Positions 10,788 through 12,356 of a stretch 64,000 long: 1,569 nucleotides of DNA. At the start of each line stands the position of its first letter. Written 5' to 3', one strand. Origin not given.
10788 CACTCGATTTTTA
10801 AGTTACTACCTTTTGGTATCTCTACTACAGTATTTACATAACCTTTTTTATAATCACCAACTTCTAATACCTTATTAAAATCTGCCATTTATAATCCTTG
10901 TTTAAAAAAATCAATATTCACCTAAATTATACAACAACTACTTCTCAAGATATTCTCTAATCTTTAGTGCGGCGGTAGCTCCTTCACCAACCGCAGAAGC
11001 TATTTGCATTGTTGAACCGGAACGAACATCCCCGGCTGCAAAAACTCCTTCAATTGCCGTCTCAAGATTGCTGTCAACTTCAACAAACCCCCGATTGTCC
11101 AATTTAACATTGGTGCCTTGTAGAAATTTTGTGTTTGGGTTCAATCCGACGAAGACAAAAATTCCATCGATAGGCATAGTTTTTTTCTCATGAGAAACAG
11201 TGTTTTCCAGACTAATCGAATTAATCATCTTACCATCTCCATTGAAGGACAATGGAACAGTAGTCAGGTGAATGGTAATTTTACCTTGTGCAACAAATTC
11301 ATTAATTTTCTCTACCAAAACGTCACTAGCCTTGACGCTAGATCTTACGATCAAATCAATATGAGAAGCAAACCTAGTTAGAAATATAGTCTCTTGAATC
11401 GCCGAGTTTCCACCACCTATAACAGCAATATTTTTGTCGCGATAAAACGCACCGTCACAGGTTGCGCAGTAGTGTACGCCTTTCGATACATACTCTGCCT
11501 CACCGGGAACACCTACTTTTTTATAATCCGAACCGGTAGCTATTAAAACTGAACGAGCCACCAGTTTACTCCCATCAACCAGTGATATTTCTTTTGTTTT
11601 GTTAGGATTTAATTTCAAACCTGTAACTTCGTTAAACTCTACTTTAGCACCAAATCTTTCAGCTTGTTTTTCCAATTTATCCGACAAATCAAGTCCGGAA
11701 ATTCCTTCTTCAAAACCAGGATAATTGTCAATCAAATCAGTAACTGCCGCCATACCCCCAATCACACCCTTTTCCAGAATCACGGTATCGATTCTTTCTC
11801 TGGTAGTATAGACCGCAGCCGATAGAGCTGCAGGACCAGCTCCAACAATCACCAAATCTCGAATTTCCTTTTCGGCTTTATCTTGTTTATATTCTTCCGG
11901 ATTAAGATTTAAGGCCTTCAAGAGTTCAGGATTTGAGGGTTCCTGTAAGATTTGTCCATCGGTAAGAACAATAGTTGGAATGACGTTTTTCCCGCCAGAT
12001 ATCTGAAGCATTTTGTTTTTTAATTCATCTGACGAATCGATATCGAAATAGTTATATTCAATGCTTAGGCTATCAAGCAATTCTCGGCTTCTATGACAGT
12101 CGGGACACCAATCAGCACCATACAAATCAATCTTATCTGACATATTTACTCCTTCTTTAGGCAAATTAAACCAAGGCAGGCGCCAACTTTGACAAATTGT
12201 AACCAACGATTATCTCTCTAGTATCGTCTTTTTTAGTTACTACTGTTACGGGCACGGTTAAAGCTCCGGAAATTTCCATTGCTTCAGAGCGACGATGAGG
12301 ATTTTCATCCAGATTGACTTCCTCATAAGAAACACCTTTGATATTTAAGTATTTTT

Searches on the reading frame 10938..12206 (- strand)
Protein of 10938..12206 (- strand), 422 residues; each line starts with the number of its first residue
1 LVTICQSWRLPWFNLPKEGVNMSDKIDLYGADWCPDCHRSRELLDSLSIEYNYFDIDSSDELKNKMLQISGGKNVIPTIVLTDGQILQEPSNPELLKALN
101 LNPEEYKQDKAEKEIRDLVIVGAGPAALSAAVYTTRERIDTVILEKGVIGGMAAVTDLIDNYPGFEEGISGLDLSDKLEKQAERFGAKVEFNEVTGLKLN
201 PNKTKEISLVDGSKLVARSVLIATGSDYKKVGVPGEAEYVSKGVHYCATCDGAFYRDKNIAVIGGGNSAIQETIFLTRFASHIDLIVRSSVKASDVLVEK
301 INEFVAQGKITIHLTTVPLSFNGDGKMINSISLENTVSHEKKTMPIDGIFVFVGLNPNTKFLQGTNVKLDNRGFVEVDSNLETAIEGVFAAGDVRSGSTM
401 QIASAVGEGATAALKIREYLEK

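Call 84: search_protein_families(library=pfam, max_evalue=0.001, proteins=[window:10938-12206:-])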
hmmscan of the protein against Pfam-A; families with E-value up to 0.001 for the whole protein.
window:10938-12206:- (422 aa): 11 families
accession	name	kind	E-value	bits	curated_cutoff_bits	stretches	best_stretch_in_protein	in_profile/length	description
PF07992.20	Pyr_redox_2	-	6.8e-46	157.4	26.1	1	117-409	2-291/291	Pyridine nucleotide-disulphide oxidoreductase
PF13738.12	Pyr_redox_3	-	5.8e-21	75.5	30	1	170-392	79-305/305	Pyridine nucleotide-disulphide oxidoreductase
PF00462.30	Glutaredoxin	-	5.1e-11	43.1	22.9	1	28-81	3-55/60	Glutaredoxin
PF00070.33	Pyr_redox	-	2.1e-07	31.8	22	1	259-334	1-80/82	Pyridine nucleotide-disulphide oxidoreductase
PF01266.30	DAO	-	1.1e-05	25.5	27.9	0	117-151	1-37/353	FAD dependent oxidoreductase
PF13417.12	GST_N_3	-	1.2e-05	26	22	1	28-89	1-59/75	Glutathione S-transferase, N-terminal domain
PF01946.23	Thi4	-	3.6e-05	23.6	26.2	1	106-150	8-54/235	Thi4 family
PF00890.30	FAD_binding_2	-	6.3e-05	22.8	20.4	0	117-148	1-32/414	FAD binding domain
PF12831.13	FAD_oxidored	-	9.3e-05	22.3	27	1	117-154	1-39/416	FAD dependent oxidoreductase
PF13434.12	Lys_Orn_oxgnase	-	0.00012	21.8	21.3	0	182-289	105-222/339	L-lysine 6-monooxygenase/L-ornithine 5-monooxygenase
PF13450.12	NAD_binding_8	-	0.00016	22.3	21.9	1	120-154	1-36/68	NAD(P)-binding Rossmann-like domain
